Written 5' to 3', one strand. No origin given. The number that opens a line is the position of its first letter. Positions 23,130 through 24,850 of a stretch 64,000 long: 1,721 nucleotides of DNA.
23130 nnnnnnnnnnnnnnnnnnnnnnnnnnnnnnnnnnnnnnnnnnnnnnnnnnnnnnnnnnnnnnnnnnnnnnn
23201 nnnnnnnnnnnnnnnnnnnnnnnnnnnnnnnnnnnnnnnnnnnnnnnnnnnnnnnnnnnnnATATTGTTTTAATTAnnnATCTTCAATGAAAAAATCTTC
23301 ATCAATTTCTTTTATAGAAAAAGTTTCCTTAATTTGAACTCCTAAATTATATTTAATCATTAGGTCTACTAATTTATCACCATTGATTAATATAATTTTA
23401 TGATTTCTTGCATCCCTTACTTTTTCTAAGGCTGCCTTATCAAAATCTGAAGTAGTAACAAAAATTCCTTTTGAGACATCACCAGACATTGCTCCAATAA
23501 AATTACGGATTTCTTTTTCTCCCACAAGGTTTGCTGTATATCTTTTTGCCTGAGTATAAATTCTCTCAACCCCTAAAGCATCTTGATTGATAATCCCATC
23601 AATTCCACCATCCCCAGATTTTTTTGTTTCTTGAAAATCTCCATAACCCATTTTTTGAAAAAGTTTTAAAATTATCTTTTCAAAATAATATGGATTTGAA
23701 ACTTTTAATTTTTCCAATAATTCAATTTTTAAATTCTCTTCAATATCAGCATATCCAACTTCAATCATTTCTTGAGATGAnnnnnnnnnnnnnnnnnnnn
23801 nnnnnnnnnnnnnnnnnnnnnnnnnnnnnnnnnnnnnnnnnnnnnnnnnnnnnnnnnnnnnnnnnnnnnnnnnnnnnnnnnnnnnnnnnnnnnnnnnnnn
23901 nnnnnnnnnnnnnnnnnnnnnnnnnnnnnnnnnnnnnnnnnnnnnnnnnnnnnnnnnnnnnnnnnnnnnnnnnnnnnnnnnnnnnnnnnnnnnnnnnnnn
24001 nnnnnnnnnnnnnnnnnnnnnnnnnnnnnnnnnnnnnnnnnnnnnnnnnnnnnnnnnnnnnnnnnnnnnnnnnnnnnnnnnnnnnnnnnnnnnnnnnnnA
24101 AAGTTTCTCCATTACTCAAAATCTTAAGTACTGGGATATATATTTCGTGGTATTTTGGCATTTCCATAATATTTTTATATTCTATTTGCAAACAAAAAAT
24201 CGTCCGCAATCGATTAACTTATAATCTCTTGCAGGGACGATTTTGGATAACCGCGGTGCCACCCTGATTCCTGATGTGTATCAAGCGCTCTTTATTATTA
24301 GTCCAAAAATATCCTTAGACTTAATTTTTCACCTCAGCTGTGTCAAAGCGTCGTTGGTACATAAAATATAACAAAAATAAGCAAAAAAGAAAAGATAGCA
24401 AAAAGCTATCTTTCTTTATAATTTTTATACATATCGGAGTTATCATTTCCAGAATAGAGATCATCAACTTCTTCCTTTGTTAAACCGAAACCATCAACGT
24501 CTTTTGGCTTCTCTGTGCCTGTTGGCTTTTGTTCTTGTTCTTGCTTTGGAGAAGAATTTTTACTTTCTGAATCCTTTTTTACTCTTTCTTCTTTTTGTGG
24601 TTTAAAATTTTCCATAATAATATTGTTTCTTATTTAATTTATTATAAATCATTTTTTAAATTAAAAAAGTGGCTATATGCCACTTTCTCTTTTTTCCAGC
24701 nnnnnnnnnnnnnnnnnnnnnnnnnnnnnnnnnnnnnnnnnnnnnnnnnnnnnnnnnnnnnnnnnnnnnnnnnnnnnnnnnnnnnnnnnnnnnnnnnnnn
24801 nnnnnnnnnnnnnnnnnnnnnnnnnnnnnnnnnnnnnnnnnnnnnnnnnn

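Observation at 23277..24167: Mrr-type modification-dependent restriction endonuclease embedded between a T-box leader and aspS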

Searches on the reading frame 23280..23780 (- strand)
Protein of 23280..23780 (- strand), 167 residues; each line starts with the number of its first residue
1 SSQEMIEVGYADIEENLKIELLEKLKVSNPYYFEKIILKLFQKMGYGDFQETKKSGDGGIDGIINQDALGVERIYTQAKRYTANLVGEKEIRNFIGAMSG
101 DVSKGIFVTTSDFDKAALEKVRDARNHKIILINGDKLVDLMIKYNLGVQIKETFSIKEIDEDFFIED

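Call 32: find_homologous_proteins(query=window:23280-23780:-)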
Query seq(167 aa) (167 aa): 2038 proteins with E <= 0.001 among 2130 candidates; the best 120 are listed.
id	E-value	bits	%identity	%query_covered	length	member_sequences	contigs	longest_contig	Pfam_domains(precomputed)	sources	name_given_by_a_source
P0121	7.6e-80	284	81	98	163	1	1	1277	PF22722.3,PF04471.19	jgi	jgi:restriction system protein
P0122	1.1e-70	254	72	99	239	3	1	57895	PF14338.13,PF22722.3,PF04471.19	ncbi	-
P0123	1.2e-70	254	73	99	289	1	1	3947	PF14338.13,PF22722.3,PF04471.19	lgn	-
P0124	4.6e-68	246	70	99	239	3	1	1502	PF14338.13,PF22722.3,PF04471.19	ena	-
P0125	1.4e-66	241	71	96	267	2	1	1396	PF13156.13,PF14338.13,PF22722.3,PF04471.19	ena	-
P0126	1.1e-65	238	68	99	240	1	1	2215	PF13156.13,PF14338.13,PF22722.3,PF04471.19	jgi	jgi:restriction system protein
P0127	6.6e-65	236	67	100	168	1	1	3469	PF13156.13,PF22722.3,PF04471.19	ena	-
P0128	1.0e-64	235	67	100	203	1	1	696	PF22722.3,PF04471.19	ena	-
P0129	1.7e-64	234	68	98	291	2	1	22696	PF14338.13,PF22722.3,PF04471.19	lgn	-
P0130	2.0e-64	234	66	99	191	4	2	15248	PF13156.13,PF22722.3,PF04471.19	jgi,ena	-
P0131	2.1e-64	234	69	98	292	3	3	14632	PF13156.13,PF14338.13,PF22722.3,PF04471.19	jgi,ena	-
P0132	2.2e-64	234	66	98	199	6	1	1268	PF13156.13,PF22722.3,PF04471.19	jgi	-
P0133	3.9e-64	233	71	98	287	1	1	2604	PF14338.13,PF22722.3,PF04471.19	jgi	-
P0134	5.4e-64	233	67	100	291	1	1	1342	PF13156.13,PF14338.13,PF22722.3,PF04471.19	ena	-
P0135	6.4e-64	232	66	100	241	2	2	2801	PF13156.13,PF14338.13,PF22722.3,PF04471.19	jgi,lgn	jgi:restriction system protein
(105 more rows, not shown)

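Call 33: find_encoding_contigs(protein=P0122, flank=3500, max_places=2)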
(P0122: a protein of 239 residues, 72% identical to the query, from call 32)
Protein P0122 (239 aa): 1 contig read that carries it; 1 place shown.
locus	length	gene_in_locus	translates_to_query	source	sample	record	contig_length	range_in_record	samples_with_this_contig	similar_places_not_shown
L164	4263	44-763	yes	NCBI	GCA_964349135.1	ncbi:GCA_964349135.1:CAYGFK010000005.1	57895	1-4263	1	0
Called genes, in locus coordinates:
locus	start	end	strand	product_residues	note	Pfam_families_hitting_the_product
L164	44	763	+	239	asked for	PF14338:Mrr_N, PF04471:Mrr_cat, PF22722:NA-iREase1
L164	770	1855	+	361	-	-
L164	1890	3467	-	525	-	PF01726:LexA_DNA_bind, PF00717:Peptidase_S24, PF00145:DNA_methylase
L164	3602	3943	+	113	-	-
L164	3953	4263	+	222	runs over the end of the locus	PF08937:ThsB_TIR (weak)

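Call 34: find_encoding_contigs(protein=P0123, flank=3500, max_places=2)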
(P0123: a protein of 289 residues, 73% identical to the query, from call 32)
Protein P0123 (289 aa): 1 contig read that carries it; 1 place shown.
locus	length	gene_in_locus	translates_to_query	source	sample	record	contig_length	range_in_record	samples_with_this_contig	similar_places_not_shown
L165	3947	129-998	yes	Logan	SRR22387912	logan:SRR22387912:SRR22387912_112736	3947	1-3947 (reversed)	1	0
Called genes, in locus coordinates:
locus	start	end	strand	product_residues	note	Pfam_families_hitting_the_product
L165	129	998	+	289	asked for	PF14338:Mrr_N, PF04471:Mrr_cat, PF22722:NA-iREase1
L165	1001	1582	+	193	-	PF18275:His_Me_b4a2, PF02945:Endonuclease_7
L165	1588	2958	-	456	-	PF01726:LexA_DNA_bind, PF00717:Peptidase_S24, PF01555:N6_N4_Mtase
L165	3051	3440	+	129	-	-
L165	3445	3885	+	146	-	PF08937:ThsB_TIR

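Call 35: find_encoding_contigs(protein=P0121, flank=3500, max_places=2)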
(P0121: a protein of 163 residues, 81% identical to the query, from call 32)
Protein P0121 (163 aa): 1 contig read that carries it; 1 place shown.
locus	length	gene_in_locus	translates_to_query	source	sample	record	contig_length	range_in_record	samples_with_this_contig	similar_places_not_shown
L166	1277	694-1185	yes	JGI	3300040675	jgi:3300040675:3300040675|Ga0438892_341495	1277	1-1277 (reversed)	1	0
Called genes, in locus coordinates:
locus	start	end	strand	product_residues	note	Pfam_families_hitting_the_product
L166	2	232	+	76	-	?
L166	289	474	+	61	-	PF14338:Mrr_N (weak)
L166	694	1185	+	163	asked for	PF04471:Mrr_cat, PF22722:NA-iREase1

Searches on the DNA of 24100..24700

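Call 4: search_rna_families(source=window, start=24100, end=24700, threshold=evalue, max_evalue=10, show_alignments=3)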
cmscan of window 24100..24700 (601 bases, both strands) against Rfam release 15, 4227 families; matches with E-value up to 10: 7.
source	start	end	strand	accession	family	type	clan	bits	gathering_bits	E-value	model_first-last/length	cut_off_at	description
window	24230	24428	-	RF00230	T-box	Cis-reg; leader;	-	44.2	93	1.7e-08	1-219/219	no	T-box leader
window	24383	24423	+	RF00854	mir-5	Gene; miRNA;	-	21.8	75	0.11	1-70/70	no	mir-5 microRNA precursor family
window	24386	24445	+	RF02948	cow-rumen-4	Gene; sRNA;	-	21.3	48.5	0.57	1-64/64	no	cow-rumen-4 RNA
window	24321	24414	-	RF02527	SSRC38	Gene; sRNA;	-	19.4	80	0.53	1-166/166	no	Streptococcus sRNA SSRC38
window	24361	24590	+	RF01459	rliE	Gene; sRNA;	-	16.7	90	3.2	1-222/222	no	Listeria sRNA rliE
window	24375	24531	-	RF00084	CsrC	Gene; sRNA;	CL00106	15.5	61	0.021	1-255/255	no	CsrC RNA family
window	24372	24521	+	RF01983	Pinc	Gene; lncRNA;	-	15.3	60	4.7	1-154/154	no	Pregnancy induced noncoding RNA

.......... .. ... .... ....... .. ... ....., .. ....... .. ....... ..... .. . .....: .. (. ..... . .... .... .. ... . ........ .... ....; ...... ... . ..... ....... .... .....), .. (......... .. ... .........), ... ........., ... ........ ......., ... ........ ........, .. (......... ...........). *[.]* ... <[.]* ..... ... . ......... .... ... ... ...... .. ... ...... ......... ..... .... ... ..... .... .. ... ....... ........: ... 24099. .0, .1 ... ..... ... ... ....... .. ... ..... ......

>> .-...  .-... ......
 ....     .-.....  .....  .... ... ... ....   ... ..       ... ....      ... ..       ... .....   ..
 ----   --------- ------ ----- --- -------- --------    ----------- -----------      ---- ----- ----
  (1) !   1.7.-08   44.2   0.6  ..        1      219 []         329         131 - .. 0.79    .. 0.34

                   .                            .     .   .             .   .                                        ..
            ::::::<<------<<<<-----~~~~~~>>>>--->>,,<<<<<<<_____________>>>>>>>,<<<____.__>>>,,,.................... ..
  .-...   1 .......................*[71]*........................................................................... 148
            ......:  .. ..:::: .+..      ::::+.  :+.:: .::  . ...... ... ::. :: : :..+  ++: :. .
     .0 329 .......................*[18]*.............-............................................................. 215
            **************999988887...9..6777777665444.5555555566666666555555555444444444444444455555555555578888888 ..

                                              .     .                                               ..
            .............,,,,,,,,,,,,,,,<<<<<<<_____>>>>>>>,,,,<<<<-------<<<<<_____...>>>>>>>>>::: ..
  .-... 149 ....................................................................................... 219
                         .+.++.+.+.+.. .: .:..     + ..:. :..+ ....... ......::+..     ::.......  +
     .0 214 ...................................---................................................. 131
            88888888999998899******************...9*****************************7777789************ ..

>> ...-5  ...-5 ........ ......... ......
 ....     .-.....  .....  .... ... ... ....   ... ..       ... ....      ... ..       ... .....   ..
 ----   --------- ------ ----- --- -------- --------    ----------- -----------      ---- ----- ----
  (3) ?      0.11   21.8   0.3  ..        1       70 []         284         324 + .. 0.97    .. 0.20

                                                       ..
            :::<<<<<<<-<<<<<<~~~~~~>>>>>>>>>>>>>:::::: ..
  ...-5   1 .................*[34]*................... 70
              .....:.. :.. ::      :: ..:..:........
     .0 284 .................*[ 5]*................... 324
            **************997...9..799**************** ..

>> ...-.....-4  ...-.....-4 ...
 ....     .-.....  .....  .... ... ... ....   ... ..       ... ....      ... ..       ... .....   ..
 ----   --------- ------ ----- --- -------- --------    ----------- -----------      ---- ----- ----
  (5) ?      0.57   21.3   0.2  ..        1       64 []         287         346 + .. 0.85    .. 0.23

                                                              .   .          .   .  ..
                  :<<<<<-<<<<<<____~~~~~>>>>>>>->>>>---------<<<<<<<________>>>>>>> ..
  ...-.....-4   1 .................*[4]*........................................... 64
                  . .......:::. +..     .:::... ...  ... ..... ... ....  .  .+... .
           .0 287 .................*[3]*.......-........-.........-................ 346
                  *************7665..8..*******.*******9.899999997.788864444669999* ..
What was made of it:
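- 24188..24358 (-): Asp-specific transcriptional T-box leader with an ultrashort Stem I. Rfam RF00230 scores 44.2 bits, E 1.7e-8, below the gathering score of 93 (call 4).
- Tried and rejected: The T-box appeared only with the E-value threshold (call 4).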
